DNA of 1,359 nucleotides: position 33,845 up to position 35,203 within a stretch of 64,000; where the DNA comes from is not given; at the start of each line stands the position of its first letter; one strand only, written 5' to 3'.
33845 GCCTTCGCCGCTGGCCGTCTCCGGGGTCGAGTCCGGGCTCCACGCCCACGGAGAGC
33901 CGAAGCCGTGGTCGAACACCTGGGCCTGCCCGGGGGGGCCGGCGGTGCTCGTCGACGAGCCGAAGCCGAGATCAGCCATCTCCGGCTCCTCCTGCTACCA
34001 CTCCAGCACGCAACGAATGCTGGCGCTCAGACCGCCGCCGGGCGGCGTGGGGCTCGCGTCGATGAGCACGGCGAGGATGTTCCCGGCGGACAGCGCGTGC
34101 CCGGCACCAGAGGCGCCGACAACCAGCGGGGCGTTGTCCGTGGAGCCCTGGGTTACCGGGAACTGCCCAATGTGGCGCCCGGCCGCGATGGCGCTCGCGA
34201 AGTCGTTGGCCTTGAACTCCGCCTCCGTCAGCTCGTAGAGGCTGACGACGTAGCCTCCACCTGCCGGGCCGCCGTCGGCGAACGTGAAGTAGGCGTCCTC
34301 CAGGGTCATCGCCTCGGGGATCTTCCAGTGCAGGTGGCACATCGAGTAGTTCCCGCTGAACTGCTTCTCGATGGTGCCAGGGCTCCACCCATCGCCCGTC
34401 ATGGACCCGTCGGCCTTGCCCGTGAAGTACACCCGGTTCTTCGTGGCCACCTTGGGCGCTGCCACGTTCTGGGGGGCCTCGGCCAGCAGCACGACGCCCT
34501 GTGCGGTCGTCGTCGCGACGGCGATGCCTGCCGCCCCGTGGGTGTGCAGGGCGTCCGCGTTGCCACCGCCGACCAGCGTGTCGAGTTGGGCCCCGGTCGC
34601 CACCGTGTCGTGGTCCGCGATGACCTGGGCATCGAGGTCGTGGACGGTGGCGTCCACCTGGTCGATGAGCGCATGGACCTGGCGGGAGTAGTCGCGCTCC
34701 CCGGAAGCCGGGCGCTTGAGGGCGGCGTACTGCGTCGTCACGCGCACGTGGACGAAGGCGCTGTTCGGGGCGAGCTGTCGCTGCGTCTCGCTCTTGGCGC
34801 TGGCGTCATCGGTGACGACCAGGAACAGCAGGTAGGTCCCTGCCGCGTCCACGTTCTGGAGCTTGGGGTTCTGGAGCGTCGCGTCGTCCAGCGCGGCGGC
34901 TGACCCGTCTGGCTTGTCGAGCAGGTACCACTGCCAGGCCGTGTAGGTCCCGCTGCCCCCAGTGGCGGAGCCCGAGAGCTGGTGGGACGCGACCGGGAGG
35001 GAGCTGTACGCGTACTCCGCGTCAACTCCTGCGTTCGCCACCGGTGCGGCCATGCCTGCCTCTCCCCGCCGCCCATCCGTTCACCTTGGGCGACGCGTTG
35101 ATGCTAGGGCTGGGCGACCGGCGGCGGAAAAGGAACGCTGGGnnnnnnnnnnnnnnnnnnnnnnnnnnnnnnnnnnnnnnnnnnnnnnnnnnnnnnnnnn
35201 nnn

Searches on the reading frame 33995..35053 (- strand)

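Call 10: search_protein_families(library=pfam, proteins=[window:33995-35053:-], max_evalue=0.01)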
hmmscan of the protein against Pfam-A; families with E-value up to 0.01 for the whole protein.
window:33995-35053:- (352 aa): 1 family
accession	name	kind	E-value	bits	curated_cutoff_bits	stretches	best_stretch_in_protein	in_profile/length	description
PF22352.2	K319L-like_PKD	-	9.8e-06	25.9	27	1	18-90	8-78/84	K319L-like, PKD domain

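Call 35: search_protein_families(library=phrogs, proteins=[window:33995-35053:-], max_evalue=0.001)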
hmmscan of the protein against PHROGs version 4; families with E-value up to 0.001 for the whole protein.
window:33995-35053:- (352 aa): 0 families
